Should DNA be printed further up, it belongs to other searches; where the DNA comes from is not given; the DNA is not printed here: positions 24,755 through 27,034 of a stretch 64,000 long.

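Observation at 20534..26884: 2116-aa single ORF fusing two different GT-C modules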

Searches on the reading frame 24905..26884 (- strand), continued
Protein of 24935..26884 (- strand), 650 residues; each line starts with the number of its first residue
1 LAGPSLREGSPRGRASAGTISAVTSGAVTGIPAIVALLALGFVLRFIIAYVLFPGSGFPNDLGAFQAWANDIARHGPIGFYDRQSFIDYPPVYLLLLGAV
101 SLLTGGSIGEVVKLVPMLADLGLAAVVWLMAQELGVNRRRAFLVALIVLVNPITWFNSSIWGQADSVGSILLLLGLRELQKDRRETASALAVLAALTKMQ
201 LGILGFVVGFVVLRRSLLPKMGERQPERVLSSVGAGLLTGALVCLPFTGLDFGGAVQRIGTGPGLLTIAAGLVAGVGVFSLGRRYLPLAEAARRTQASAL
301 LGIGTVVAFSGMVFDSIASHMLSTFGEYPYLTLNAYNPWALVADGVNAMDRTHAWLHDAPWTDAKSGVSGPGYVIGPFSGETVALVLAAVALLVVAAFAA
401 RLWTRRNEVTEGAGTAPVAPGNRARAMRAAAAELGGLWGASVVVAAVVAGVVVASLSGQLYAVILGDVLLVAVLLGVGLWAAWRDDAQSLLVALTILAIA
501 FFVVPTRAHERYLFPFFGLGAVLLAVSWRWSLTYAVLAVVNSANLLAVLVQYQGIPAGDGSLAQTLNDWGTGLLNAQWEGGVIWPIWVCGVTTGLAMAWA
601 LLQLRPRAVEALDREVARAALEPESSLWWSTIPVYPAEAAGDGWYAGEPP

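Call 37: search_protein_families(library=ncbifam, proteins=[P0154, P0173, P0188, P0194, P0200, P0209, P0222, P0231, P0255, window:24905-26884:-], max_evalue=0.01)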
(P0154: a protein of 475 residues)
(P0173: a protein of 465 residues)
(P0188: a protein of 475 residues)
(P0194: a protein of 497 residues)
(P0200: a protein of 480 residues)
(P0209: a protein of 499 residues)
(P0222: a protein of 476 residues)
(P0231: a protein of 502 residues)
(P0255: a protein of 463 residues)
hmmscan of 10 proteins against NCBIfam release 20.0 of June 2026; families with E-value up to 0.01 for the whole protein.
P0154 (475 aa): 0 families

P0173 (465 aa): 0 families

P0188 (475 aa): 0 families

P0194 (497 aa): 0 families

P0200 (480 aa): 0 families

P0209 (499 aa): 0 families

P0222 (476 aa): 0 families

P0231 (502 aa): 0 families

P0255 (463 aa): 0 families

window:24905-26884:- (660 aa): 0 families

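Call 41: search_solved_structures(query=A2, max_evalue=1, show_alignments=5)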
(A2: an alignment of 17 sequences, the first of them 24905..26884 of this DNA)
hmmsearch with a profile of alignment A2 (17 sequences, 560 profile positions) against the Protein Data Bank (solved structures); distinct sequences matched with E-value up to 1: 5.
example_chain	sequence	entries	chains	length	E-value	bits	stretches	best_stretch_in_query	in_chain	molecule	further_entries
23gx_B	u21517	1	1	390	0.0052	18.6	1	105-202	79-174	GPI mannosyltransferase 1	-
23gf_B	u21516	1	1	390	0.0052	18.6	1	105-202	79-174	GPI mannosyltransferase 1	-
7tai_B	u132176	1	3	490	0.27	12.9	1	418-469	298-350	Metalloreductase STEAP2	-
6snh_X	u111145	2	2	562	0.58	11.8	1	32-219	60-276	Dolichyl pyrophosphate Man9GlcNAc2 alpha-1,3-glucosyltransferase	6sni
3tqe_A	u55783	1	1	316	0.77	11.4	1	327-411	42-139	Malonyl-CoA-[acyl-carrier-protein] transacylase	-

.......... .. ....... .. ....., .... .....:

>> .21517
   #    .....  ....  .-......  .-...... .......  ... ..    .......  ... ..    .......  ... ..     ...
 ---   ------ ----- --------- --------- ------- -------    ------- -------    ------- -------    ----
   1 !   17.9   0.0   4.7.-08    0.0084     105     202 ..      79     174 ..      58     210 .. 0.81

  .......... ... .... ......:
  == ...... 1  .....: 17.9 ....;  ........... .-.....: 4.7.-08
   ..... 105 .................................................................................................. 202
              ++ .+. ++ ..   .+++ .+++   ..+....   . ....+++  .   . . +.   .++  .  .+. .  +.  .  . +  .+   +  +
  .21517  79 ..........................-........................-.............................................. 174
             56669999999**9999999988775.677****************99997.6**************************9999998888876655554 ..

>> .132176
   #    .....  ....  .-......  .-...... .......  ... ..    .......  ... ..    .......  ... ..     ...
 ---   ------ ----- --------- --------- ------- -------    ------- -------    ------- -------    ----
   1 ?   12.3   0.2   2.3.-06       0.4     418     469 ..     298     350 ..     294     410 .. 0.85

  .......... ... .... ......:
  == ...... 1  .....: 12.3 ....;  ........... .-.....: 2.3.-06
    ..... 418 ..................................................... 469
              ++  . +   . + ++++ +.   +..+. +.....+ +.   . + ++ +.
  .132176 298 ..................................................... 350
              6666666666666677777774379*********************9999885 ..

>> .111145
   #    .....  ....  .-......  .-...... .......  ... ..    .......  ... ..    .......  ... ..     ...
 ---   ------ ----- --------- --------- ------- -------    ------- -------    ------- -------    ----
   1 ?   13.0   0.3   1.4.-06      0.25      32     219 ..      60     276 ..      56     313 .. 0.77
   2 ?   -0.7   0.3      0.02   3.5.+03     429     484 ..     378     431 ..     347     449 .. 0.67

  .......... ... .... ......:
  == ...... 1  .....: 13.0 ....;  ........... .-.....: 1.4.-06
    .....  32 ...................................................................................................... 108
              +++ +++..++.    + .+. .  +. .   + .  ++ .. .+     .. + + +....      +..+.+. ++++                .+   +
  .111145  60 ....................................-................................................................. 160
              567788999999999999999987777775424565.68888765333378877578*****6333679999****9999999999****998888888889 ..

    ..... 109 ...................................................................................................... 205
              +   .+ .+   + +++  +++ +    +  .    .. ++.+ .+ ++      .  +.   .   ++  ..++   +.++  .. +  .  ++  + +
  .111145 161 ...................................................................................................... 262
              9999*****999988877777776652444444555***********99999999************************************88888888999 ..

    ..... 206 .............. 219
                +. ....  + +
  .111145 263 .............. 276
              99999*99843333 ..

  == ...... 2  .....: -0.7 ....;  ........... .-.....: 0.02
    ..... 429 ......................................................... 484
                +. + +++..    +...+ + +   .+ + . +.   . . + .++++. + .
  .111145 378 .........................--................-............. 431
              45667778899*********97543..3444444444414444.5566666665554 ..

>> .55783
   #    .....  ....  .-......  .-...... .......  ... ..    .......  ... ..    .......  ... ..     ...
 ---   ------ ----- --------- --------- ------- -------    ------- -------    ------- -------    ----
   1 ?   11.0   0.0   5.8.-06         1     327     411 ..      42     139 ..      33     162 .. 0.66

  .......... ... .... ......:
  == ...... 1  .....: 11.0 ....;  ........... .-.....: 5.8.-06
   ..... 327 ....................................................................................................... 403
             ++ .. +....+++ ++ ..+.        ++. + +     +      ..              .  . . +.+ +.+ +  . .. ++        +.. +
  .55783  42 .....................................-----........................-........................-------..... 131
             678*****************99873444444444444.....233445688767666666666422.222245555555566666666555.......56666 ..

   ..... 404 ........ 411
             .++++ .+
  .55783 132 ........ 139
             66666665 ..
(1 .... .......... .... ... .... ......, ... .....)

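Call 43: find_encoding_contigs(protein=P0127, flank=8000, max_places=3)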
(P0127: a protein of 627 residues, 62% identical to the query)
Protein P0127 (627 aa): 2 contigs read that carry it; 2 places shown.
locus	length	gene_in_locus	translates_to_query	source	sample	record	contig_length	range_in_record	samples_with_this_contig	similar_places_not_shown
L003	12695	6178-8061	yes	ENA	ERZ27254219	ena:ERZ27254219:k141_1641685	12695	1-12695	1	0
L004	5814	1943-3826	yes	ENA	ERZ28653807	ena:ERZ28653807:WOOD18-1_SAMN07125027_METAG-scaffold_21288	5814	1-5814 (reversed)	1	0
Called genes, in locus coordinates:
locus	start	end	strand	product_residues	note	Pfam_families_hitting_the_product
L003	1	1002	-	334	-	?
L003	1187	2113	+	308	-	PF00535:Glycos_transf_2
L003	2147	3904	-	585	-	-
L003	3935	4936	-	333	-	PF10111:Glyco_tranf_2_2 (faint), PF13641:Glyco_tranf_2_3, PF00535:Glycos_transf_2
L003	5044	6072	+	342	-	PF13641:Glyco_tranf_2_3, PF00535:Glycos_transf_2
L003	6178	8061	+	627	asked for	-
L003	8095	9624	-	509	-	PF13231:PMT_2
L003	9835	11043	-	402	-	PF13439:Glyco_transf_4, PF13579:Glyco_trans_4_4, PF00534:Glycos_transf_1, PF13692:Glyco_trans_1_4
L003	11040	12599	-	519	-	PF04932:Wzy_C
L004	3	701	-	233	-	?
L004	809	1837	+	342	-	PF13641:Glyco_tranf_2_3, PF00535:Glycos_transf_2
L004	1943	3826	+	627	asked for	-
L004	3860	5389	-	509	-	PF13231:PMT_2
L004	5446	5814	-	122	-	?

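Call 48: search_protein_families(library=pfam, proteins=[P0124, P0132, P0151, P0228], max_evalue=0.001)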
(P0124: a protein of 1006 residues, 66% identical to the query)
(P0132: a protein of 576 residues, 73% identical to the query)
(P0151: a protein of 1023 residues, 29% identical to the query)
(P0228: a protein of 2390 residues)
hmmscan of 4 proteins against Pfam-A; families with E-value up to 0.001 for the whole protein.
P0124 (1006 aa): 0 families

P0132 (576 aa): 1 family
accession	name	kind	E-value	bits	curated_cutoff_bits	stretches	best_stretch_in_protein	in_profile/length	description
PF09594.16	GT87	-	0.0001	22.6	25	1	225-384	1-145/237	Glycosyltransferase family 87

P0151 (1023 aa): 6 families
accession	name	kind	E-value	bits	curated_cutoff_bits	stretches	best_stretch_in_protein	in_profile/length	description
PF16192.10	PMT_4TMC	-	4.9e-22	78.8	32.4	1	832-1020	2-202/202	C-terminal four TMM region of protein-O-mannosyltransferase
PF02366.24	PMT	-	2.9e-12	47.1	22.7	1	649-819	77-238/245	Dolichyl-phosphate-mannose-protein mannosyltransferase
PF13231.12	PMT_2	-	4.4e-09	37.2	26.1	1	634-770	2-127/160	Dolichyl-phosphate-mannose-protein mannosyltransferase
PF03155.21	Alg6_Alg8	-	2.1e-07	30.7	25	1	46-241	3-218/482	ALG6, ALG8 glycosyltransferase family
PF09594.16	GT87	-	2.1e-06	28.1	25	1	86-325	1-203/237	Glycosyltransferase family 87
PF05208.19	ALG3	-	5.4e-05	23.2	23.6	1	172-250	127-205/358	ALG3 protein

P0228 (2390 aa): 2 families
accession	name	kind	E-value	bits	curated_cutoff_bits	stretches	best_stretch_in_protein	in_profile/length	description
PF16192.10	PMT_4TMC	-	1.9e-15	57.3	32.4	1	2011-2173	4-187/202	C-terminal four TMM region of protein-O-mannosyltransferase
PF02366.24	PMT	-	4e-13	49.9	22.7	1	1778-1909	80-208/245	Dolichyl-phosphate-mannose-protein mannosyltransferase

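Call 49: find_related_loci(query=A2, collection=genome_contigs, flank=8000)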
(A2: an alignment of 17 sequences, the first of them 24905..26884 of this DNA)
Query A2 (660 aa) in genome_contigs; peptide patterns used: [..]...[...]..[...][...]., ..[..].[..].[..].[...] (x = any residue, [..] = any of these).
599 stretches matched a pattern (row limit reached: there are more); 570 encode a relative of the query (tblastn E <= 1e-3); the best 80 are kept; 80 distinct loci.
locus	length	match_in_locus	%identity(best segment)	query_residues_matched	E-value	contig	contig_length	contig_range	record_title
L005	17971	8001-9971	74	1-652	0e+0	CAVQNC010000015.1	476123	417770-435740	MAG: uncultured Chloroflexia bacterium isolate MFD03726.bin.1.123 genome assembly, contig: contig_46827, whole genome sh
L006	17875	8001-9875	75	1-628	0e+0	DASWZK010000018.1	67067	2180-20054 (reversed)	MAG TPA_asm: Candidatus Limnocylindrales bacterium isolate SMAG_U3736 k141_92989, whole genome shotgun sequence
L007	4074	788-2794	70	1-658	0e+0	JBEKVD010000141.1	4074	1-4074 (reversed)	MAG: Candidatus Limnocylindrales bacterium isolate SPRUCE 597 SPRUCE_597_141, whole genome shotgun sequence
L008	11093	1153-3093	68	1-630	0e+0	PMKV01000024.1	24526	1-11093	MAG: Chloroflexi bacterium isolate fen_1042 73.20120600_E1D.47_contig_339, whole genome shotgun sequence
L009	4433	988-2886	65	1-639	0e+0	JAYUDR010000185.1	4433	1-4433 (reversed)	MAG: Chloroflexota bacterium isolate GFS_7238 GFS_7238_184, whole genome shotgun sequence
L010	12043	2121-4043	66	1-630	0e+0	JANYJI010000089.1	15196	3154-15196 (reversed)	MAG: Chloroflexi bacterium isolate GL140_3_metabinner_90 GL140_3_k141_1875741, whole genome shotgun sequence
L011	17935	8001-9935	63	1-638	0e+0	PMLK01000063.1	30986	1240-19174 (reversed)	MAG: Chloroflexi bacterium isolate fen_1039 73.20120600_E1D.124_contig_5446, whole genome shotgun sequence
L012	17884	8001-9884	65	1-625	0e+0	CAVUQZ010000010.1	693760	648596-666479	MAG: uncultured Chloroflexia bacterium isolate MFD01299.bin.2.22 genome assembly, contig: contig_52928, whole genome sho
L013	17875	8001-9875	65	1-626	0e+0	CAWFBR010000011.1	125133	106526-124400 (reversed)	MAG: uncultured Chloroflexia bacterium isolate MFD02416.bin.1.333 genome assembly, contig: contig_99148, whole genome sh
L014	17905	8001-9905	56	1-619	0e+0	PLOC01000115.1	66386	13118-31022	MAG: Chloroflexi bacterium isolate fen_1069 73.20120800_E1D.31_contig_60, whole genome shotgun sequence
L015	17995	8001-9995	69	1-660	0e+0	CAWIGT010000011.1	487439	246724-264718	MAG: uncultured Chloroflexia bacterium isolate MFD05502.bin.2.33 genome assembly, contig: contig_9365, whole genome shot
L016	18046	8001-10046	52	1-649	5e-175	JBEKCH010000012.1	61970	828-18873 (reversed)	MAG: Candidatus Limnocylindrales bacterium isolate SPRUCE 155 SPRUCE_155_12, whole genome shotgun sequence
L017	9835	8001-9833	53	1-595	3e-171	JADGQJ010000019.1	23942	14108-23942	MAG: Chloroflexota bacterium isolate Chersky.2_5 contig-100_195, whole genome shotgun sequence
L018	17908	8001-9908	73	1-635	0e+0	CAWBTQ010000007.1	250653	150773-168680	MAG: uncultured Chloroflexia bacterium isolate MFD01299.bin.1.122 genome assembly, contig: contig_7464, whole genome sho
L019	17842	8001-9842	67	1-614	0e+0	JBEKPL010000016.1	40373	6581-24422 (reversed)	MAG: Candidatus Limnocylindrales bacterium isolate SPRUCE 463 SPRUCE_463_16, whole genome shotgun sequence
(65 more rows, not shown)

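Call 61: find_encoding_contigs(protein=P0146, flank=7000, max_places=2)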
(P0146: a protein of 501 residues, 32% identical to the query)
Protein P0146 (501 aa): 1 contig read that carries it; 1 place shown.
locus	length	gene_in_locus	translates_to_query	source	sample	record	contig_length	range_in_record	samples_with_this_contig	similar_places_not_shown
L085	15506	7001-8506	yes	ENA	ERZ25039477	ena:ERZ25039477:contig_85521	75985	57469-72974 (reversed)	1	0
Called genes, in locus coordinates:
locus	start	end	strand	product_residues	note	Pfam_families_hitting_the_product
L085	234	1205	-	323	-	PF13231:PMT_2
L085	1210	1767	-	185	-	PF04138:GtrA_DPMS_TM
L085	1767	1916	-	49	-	-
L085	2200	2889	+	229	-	-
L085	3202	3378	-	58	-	-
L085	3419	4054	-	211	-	PF00072:Response_reg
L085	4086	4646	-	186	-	PF01794:Ferric_reduct (weak)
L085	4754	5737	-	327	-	PF02424:ApbE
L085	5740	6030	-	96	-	-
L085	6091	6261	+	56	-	-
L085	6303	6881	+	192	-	PF03640:Lipoprotein_15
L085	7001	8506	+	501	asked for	-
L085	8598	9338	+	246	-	PF00730:HhH-GPD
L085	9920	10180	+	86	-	-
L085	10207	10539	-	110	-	PF03880:DbpA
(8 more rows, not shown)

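Call 62: find_encoding_contigs(protein=P0151, flank=7000, max_places=2)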
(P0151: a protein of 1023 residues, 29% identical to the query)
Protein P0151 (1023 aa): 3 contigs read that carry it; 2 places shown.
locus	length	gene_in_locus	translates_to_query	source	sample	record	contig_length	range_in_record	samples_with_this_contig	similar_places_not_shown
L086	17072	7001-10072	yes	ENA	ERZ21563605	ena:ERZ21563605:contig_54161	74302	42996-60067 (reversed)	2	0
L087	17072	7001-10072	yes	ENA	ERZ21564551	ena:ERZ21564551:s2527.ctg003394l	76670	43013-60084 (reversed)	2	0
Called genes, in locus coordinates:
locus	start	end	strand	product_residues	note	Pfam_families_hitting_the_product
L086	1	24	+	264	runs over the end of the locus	PF01261:AP_endonuc_2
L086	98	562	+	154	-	PF22811:Zn_ribbon_NrdR, PF03477:ATP-cone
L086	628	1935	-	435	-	PF07690:MFS_1, PF11700:ATG22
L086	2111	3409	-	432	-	PF00919:UPF0004, PF04055:Radical_SAM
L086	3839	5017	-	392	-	PF16353:LacZ_4, PF02929:Bgal_small_N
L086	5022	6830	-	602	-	PF02837:Glyco_hydro_2_N, PF00703:Glyco_hydro_2, PF02836:Glyco_hydro_2_C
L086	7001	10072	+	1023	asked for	PF03155:Alg6_Alg8 (weak), PF09594:GT87 (weak), PF02366:PMT, PF13231:PMT_2, PF16192:PMT_4TMC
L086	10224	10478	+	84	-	-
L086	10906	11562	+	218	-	PF08323:Glyco_transf_5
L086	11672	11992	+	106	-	PF00534:Glycos_transf_1 (weak)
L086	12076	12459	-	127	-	PF13746:Fer4_18 (faint), PF14691:Fer4_20 (faint), PF13183:Fer4_8 (weak), PF13237:Fer4_10 (weak), PF12838:Fer4_7 (weak), PF13187:Fer4_9, PF13484:Fer4_16 (weak), PF13534:Fer4_17, +2 more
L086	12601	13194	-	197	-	PF00248:Aldo_ket_red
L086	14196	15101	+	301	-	PF00294:PfkB, PF08543:Phos_pyr_kin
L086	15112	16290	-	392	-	PF00155:Aminotran_1_2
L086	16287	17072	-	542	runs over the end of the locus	PF06418:CTP_synth_N, PF00117:GATase, PF07722:Peptidase_C26 (faint)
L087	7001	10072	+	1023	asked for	PF03155:Alg6_Alg8 (weak), PF09594:GT87 (weak), PF02366:PMT, PF13231:PMT_2, PF16192:PMT_4TMC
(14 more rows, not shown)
